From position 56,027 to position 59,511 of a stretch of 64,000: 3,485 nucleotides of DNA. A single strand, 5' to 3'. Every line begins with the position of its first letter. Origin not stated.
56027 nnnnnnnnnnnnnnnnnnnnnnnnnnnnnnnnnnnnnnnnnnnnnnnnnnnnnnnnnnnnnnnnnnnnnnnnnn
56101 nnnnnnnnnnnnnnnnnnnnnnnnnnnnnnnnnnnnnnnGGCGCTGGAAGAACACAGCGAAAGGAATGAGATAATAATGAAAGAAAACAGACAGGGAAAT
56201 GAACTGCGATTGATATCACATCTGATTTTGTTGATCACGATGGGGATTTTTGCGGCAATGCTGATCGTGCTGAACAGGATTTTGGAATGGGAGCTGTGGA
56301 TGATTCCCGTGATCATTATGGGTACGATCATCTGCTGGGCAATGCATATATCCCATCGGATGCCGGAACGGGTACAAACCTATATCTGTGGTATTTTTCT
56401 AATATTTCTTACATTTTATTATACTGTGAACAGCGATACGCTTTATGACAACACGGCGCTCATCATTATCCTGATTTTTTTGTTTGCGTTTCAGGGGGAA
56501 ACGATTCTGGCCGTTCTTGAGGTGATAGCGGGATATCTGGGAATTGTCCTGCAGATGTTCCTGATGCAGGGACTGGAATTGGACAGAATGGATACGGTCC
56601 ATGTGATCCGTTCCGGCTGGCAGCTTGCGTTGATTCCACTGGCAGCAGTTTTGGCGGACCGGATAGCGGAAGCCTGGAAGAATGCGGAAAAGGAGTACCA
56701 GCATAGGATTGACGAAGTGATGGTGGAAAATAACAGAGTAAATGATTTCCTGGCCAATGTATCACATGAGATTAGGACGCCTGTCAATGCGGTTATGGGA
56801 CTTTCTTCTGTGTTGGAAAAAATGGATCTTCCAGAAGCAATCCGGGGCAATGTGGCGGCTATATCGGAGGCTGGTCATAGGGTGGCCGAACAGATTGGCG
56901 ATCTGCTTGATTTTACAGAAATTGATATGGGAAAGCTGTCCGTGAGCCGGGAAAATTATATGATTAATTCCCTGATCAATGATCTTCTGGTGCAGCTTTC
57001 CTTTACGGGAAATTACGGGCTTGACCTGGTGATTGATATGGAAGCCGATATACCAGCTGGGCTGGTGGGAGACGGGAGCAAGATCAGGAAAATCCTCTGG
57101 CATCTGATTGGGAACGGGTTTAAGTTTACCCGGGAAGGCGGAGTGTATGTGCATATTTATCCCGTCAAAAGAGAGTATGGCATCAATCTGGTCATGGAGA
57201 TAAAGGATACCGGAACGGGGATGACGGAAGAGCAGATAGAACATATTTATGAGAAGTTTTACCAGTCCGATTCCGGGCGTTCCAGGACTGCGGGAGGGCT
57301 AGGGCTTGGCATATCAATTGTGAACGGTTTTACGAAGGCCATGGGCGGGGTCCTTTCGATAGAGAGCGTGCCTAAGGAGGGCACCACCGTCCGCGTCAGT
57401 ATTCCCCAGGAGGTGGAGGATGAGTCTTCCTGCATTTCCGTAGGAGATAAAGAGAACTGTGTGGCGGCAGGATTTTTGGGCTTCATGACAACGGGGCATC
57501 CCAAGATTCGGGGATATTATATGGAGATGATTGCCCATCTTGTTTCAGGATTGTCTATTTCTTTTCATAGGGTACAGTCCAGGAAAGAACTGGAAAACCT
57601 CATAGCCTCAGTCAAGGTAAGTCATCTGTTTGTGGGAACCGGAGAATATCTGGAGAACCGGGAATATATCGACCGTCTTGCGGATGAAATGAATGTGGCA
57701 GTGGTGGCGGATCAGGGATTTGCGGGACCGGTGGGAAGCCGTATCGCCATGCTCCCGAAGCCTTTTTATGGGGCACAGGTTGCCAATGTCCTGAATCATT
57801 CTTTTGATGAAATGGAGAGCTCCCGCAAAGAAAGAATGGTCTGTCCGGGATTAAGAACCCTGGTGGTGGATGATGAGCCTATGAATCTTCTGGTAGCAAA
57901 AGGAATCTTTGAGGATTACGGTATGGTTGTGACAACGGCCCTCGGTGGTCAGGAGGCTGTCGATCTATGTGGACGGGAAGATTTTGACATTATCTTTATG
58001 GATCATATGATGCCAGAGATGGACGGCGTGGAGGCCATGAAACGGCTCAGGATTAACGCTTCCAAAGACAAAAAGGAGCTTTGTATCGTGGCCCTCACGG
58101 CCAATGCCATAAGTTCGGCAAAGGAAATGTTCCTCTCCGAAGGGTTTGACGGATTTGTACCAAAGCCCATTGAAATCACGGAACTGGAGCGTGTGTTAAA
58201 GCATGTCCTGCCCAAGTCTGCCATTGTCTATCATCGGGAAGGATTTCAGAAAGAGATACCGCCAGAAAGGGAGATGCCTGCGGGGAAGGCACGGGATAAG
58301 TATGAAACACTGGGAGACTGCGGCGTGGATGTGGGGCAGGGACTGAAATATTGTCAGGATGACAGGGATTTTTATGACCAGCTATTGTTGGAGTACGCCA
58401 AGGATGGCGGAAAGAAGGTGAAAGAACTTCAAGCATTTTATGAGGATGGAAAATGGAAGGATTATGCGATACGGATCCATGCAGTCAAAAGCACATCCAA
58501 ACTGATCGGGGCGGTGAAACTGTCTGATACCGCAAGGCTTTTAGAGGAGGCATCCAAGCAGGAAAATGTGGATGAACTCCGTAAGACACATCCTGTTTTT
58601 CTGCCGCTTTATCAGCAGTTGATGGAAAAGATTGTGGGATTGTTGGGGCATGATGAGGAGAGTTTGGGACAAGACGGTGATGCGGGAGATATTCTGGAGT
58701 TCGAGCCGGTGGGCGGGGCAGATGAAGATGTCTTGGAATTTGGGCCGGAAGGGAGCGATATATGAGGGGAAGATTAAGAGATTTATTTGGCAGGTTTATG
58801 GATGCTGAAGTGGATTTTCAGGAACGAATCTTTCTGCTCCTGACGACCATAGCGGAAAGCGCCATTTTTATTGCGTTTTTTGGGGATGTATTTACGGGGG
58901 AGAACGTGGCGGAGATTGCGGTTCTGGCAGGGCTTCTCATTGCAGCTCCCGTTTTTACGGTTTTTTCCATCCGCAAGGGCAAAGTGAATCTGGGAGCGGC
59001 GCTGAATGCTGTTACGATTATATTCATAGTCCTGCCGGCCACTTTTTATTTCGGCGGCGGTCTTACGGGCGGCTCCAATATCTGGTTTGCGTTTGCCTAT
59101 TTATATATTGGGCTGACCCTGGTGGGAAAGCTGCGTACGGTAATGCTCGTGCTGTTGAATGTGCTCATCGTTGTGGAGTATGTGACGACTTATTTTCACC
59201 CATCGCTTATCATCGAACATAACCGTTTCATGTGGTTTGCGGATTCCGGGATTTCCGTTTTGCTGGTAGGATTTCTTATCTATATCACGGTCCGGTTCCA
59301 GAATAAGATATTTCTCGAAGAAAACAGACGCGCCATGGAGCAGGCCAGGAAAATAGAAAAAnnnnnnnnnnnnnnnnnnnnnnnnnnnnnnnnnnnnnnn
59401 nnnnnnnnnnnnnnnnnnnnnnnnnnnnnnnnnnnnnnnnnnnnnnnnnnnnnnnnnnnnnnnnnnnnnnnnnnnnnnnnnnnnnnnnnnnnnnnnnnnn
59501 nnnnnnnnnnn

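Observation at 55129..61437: Phosphorelay linking a DegV (fatty-acid-binding fold) hybrid kinase to an HD-GYP phosphodiesterase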

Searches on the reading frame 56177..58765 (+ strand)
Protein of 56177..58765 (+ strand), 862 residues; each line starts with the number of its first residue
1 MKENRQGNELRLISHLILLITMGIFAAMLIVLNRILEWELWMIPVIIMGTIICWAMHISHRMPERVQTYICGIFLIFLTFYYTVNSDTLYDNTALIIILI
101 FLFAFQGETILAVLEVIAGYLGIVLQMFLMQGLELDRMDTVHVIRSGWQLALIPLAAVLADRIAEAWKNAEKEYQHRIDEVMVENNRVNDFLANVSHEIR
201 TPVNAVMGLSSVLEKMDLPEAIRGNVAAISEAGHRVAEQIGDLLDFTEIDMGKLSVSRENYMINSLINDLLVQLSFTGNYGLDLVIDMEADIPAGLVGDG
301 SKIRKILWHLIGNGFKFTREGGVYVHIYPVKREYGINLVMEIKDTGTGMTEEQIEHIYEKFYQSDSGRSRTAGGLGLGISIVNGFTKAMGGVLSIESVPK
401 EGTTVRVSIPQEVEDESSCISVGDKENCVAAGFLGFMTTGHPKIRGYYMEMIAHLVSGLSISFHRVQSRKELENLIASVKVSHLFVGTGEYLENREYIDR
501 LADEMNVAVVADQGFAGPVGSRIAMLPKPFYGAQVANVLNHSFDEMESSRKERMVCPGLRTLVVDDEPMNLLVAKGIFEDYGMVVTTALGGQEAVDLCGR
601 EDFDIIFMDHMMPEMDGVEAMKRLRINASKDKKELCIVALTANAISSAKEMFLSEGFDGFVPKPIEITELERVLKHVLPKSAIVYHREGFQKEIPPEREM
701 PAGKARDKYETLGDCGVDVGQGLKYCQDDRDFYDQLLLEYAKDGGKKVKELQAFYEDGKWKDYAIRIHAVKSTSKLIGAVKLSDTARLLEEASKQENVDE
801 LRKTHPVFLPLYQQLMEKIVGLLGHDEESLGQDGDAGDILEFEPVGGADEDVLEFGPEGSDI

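Call 3: search_protein_families(library=pfam, proteins=[window:56177-58765:+], max_evalue=0.01)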
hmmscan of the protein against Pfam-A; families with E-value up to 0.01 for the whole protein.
window:56177-58765:+ (862 aa): 4 families
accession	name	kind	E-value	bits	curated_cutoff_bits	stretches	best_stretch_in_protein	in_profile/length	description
PF02518.31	HATPase_c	-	3.9e-23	82.4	26.4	1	298-412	1-110/111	Histidine kinase-, DNA gyrase B-, and HSP90-like ATPase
PF00072.30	Response_reg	-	6e-22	78.4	30.2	1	562-673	2-109/111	Response regulator receiver domain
PF00512.31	HisKA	-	8.5e-15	55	26.9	1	189-251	3-65/66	His Kinase A (phospho-acceptor) domain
PF01627.28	Hpt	-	0.003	18.2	24.6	1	736-801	2-71/84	Hpt domain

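Call 4: search_protein_families(library=ncbifam, proteins=[window:56177-58765:+], max_evalue=0.01)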
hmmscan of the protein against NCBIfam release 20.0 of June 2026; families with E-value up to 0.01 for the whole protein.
window:56177-58765:+ (862 aa): 145 families (the best 25 are shown)
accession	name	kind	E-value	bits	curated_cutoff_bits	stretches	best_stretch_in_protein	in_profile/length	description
NF008318.0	PRK11107.1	equivalog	2e-78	264.5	890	1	187-815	291-906/920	two-component sensor histidine kinase BarA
TIGR02956.1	TMAO_torS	equivalog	4.1e-75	253.6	676.5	2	190-415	466-686/967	TMAO reductase system sensor histidine kinase/response regulator TorS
NF008302.0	PRK11091.1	equivalog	1.7e-64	218.3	838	2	172-417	270-511/779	aerobic respiration two-component sensor histidine kinase ArcB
NF041947.1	LuxQ_Vibrio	equivalog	6.2e-64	216.3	1200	2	187-418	471-703/843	quorum-sensing autoinducer 2 sensor kinase/phosphatase LuxQ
NF011874.0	PRK15347.1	equivalog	2.5e-59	201.2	852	2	185-414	395-617/921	two component system sensor kinase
NF045901.1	HisKinLetSLeg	equivalog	4.4e-52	177.2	1650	2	186-409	291-516/906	two-component system sensor histidine kinase LetS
NF008099.0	PRK10841.1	equivalog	2.2e-50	171.4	920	1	191-676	473-938/949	two-component system sensor histidine kinase RcsC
NF008543.0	PRK11466.1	equivalog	2e-42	145.1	982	2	184-414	440-665/914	TMAO reductase system sensor histidine kinase/response regulator TorS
NF046044.1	PnpS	equivalog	2.9e-41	141.8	400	1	189-410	171-390/390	two-component system histidine kinase PnpS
NF038297.2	hybrid_HK_HrmK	equivalog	1e-40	140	725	2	165-418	212-464/607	hybrid histidine kinase/response regulator HrmK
NF047874.1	MASE3_PAS_HK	subfamily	2.4e-37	129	560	1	170-422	380-636/655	MASE3 domain-containing sensor histidine kinase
TIGR02966.1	phoR_proteo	equivalog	3.6e-36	124.8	334.2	1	189-408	115-332/333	phosphate regulon sensor histidine kinase PhoR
NF047465.1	hybrid_HK_LvrA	exception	1.1e-35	122.9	1200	2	165-412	179-423/819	hybrid histidine kinase/response regulator LvrA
NF041832.1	near_NosP_CTERM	subfamily_domain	6.3e-35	120.9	400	2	190-416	9-230/370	NahK/ErcS family hybrid sensor histidine kinase/response regulator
NF007420.1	PRK09959.1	equivalog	6.1e-34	116.8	1995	2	189-421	713-946/1197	acid-sensing system histidine kinase EvgS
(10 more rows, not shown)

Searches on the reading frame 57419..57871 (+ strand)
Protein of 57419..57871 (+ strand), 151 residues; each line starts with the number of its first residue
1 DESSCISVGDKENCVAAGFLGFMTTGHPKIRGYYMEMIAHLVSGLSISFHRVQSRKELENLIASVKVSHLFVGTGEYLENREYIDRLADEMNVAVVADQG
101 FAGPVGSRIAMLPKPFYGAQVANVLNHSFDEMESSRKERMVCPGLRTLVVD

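Call 29: search_protein_families(library=pfam, proteins=[window:57419-57871:+], max_evalue=5)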
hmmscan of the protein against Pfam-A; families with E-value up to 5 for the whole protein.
window:57419-57871:+ (151 aa): 1 family
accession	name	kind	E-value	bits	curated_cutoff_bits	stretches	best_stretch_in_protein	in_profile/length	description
PF10693.14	DUF2499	-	0.1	13.3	22.1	1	24-67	30-74/89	Protein of unknown function (DUF2499)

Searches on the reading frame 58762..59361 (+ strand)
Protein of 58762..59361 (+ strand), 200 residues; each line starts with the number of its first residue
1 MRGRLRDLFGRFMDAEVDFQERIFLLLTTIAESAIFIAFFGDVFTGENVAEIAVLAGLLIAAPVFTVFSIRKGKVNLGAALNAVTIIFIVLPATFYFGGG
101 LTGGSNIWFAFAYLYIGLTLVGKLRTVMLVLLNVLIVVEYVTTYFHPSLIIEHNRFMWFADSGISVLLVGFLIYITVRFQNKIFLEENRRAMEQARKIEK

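Call 29: search_protein_families(library=pfam, proteins=[window:58762-59361:+], max_evalue=5)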
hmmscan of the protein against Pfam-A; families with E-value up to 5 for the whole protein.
window:58762-59361:+ (200 aa): 2 families
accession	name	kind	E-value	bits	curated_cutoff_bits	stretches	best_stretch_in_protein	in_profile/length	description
PF16166.10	TIC20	-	0.17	12.1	28.6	1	125-175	113-162/181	Chloroplast import apparatus Tic20-like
PF20040.4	DUF6442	-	4.4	8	25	1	34-90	38-93/102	Family of unknown function (DUF6442)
